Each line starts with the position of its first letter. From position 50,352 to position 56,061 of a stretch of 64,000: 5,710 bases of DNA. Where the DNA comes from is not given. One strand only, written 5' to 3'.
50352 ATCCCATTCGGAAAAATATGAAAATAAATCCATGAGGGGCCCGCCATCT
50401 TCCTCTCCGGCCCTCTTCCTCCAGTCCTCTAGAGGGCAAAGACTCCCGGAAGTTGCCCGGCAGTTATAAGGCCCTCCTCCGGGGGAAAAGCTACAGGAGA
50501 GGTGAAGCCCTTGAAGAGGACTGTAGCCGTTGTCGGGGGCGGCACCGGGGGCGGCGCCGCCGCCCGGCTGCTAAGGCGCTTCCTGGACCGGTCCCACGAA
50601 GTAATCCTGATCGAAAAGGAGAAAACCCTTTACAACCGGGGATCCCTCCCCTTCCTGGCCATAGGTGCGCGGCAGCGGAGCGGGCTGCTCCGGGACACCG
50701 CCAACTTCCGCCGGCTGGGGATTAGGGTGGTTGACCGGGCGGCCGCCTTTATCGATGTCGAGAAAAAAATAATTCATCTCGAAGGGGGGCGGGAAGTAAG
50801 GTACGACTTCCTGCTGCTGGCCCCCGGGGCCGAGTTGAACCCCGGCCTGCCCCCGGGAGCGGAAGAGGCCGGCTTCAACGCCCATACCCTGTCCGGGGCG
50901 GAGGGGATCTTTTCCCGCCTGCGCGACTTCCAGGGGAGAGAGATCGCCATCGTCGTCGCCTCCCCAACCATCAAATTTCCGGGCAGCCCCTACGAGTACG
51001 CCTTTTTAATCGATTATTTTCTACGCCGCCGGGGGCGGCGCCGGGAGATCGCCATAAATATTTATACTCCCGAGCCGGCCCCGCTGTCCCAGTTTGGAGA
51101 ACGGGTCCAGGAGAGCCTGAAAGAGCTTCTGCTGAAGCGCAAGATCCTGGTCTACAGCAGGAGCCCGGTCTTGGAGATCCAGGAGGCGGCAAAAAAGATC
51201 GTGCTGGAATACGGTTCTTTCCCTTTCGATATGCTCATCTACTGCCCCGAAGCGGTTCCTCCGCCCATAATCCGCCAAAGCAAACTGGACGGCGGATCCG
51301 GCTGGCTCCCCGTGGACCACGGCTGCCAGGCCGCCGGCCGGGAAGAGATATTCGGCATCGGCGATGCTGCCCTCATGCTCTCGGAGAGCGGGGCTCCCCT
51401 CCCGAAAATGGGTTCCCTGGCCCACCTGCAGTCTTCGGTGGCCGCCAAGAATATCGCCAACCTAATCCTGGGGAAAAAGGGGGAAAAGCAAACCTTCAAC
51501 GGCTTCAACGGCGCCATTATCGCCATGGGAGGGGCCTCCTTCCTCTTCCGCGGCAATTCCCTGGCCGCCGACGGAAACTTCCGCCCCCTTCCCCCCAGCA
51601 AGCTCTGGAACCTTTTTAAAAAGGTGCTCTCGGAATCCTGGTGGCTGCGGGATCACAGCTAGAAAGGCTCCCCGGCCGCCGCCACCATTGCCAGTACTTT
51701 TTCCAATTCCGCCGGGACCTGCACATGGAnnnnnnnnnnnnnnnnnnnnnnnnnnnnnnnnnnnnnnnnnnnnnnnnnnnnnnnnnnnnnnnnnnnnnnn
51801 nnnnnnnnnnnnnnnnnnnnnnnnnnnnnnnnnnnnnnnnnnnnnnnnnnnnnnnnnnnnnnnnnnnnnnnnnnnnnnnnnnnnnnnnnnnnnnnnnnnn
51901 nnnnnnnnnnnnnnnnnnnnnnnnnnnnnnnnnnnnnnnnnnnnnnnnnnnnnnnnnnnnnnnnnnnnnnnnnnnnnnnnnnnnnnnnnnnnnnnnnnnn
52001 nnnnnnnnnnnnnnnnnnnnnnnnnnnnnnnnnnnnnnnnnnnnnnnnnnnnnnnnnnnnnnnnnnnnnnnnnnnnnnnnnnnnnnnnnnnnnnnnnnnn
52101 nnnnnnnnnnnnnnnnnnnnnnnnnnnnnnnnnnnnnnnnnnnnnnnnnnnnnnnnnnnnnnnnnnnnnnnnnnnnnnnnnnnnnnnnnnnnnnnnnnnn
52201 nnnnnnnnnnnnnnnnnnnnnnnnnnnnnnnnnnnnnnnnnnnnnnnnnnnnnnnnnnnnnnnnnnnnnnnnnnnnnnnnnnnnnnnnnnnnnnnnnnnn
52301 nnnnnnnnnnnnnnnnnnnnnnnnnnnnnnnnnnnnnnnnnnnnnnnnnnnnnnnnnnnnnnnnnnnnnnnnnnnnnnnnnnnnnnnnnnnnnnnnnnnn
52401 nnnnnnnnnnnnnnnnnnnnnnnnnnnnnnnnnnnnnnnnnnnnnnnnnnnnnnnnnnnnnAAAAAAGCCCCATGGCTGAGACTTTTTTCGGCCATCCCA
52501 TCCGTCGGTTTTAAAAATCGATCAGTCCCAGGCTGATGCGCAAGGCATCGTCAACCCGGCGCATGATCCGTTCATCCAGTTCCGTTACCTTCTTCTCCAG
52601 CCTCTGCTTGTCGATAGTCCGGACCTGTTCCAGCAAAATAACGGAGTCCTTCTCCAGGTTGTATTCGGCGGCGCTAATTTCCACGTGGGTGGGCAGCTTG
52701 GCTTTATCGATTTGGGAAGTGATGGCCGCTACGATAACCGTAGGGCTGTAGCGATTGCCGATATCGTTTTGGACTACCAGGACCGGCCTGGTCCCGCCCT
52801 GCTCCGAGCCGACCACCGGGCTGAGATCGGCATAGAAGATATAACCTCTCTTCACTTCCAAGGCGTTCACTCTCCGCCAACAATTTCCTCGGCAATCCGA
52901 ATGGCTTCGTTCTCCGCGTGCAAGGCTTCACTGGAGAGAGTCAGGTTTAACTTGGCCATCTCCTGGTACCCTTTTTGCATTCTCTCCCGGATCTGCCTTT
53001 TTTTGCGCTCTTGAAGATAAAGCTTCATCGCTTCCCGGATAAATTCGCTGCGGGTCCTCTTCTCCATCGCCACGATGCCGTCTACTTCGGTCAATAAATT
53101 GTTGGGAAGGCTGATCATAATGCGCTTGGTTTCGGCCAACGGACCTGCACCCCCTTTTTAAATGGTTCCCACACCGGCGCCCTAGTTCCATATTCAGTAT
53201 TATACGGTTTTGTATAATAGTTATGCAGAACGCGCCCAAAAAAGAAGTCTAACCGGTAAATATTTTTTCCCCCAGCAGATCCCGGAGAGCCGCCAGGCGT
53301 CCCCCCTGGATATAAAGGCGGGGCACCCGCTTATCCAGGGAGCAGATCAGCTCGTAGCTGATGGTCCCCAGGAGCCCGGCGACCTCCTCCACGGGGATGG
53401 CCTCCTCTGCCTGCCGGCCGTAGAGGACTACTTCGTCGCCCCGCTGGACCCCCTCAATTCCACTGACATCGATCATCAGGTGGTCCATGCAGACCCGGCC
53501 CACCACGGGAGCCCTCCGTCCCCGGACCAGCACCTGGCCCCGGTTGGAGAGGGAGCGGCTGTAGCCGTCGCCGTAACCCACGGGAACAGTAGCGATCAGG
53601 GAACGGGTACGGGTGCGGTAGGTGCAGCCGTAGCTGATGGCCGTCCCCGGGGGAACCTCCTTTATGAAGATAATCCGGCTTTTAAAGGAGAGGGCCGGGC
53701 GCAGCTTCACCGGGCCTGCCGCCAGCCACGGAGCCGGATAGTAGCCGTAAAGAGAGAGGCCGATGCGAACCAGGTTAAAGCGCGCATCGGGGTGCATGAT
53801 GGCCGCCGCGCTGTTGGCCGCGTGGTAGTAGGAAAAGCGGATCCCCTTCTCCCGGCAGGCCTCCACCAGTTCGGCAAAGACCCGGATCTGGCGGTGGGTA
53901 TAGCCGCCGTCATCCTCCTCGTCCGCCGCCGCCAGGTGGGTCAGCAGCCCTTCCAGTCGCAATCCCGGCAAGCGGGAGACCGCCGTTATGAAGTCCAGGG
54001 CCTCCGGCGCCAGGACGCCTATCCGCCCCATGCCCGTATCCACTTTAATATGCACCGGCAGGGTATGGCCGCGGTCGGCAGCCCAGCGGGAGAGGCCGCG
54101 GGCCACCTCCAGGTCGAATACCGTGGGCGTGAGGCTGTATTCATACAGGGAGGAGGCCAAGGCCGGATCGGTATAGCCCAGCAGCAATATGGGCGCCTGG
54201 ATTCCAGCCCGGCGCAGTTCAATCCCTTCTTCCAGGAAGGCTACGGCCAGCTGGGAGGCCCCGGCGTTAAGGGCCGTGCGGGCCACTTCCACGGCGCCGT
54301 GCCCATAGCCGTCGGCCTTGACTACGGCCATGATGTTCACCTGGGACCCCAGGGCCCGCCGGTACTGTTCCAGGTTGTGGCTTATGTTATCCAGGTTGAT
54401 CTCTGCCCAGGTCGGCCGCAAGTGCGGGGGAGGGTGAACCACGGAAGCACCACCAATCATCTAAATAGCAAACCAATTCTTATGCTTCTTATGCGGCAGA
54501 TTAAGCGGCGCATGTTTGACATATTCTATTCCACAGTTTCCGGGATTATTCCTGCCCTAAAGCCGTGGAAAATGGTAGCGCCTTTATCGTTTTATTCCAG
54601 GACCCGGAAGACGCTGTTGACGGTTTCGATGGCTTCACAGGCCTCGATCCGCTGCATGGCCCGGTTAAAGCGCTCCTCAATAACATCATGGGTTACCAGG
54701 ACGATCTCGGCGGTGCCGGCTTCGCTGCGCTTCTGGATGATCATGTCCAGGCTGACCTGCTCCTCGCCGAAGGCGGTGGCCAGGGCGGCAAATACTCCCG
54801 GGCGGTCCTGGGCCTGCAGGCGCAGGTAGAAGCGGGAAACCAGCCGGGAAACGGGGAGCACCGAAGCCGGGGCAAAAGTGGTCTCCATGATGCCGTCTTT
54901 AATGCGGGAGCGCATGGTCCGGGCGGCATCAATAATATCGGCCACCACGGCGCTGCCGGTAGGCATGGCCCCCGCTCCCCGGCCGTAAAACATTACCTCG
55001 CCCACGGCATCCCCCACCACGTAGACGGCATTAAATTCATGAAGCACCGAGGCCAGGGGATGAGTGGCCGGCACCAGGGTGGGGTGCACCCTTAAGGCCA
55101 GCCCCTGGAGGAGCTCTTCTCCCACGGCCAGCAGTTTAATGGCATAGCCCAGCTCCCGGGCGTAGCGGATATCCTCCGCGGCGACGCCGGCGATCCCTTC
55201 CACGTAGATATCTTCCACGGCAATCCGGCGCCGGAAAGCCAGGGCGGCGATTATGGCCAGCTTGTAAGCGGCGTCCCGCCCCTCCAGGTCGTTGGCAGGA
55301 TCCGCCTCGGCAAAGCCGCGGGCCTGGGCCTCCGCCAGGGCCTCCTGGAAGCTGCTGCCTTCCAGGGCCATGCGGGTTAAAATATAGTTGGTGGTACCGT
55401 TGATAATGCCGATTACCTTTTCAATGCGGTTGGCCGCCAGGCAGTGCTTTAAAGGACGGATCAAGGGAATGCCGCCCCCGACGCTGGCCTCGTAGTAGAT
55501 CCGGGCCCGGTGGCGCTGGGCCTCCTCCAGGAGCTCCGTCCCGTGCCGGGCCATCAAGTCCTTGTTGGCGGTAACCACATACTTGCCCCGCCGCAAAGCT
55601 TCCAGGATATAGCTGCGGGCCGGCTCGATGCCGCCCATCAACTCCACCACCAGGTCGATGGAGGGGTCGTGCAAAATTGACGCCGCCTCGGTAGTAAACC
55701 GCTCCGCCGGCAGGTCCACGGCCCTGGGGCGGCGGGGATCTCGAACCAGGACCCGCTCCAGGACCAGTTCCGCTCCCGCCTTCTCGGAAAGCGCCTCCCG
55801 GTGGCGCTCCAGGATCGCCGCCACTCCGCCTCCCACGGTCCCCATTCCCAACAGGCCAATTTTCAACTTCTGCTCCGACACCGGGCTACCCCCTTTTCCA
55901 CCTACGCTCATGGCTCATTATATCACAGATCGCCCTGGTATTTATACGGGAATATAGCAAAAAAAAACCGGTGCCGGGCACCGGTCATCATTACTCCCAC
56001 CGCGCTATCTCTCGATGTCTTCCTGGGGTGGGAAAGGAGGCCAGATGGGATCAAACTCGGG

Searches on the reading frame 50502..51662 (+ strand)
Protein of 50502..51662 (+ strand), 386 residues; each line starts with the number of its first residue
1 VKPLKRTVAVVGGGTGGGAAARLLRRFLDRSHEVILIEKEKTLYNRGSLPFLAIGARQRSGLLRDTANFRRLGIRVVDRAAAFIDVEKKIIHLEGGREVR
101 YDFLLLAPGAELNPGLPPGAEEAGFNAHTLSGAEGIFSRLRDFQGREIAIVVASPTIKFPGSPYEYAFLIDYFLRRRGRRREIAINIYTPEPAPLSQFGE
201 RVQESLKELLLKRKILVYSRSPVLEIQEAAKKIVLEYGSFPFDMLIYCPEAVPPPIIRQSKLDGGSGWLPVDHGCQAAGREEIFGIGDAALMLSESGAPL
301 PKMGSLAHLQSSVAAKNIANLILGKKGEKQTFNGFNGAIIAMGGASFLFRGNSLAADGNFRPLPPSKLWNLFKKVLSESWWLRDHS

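Call 64: search_protein_families(library=pfam, proteins=[window:50502-51662:+], max_evalue=0.00001)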
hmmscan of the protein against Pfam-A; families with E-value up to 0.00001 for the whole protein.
window:50502-51662:+ (386 aa): 1 family
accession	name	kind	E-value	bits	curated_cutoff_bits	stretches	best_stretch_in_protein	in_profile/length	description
PF07992.20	Pyr_redox_2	-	1.5e-18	67.6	26.1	1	7-296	2-278/291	Pyridine nucleotide-disulphide oxidoreductase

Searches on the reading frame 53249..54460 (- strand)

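Call 64: search_protein_families(library=pfam, proteins=[window:53249-54460:-], max_evalue=0.00001)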
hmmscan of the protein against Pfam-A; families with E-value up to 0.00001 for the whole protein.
window:53249-54460:- (403 aa): 2 families
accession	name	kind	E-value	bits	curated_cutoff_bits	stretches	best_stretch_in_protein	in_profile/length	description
PF01168.26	Ala_racemase_N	-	5.9e-75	252.2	24.1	1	21-242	1-220/220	Alanine racemase, N-terminal domain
PF00842.27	Ala_racemase_C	-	2.3e-50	169.9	25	1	256-383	1-127/127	Alanine racemase, C-terminal domain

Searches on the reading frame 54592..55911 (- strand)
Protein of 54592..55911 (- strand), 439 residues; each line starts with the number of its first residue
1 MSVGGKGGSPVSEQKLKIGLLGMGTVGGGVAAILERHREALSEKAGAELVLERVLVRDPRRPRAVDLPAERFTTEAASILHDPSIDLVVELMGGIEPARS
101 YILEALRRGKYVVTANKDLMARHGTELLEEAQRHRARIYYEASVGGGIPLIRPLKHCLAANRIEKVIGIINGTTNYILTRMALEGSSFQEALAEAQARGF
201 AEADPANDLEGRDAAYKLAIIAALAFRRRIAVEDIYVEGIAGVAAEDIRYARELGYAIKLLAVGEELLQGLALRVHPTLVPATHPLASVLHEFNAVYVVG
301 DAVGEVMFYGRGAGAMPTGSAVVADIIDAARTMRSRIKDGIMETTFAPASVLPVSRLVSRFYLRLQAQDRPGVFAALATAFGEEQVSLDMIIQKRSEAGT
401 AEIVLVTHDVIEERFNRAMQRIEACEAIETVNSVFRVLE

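Call 64: search_protein_families(library=pfam, proteins=[window:54592-55911:-], max_evalue=0.00001)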
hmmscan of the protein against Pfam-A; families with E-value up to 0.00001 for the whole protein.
window:54592-55911:- (439 aa): 3 families
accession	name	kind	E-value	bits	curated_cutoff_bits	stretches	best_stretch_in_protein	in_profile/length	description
PF00742.24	Homoserine_dh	-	1.5e-65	220.7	22.9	1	149-327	1-173/173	Homoserine dehydrogenase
PF03447.22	NAD_binding_3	-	2.6e-22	80.2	24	1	22-141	1-116/116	Homoserine dehydrogenase, NAD binding domain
PF01842.31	ACT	-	1.5e-13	50.7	27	1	362-426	2-65/66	ACT domain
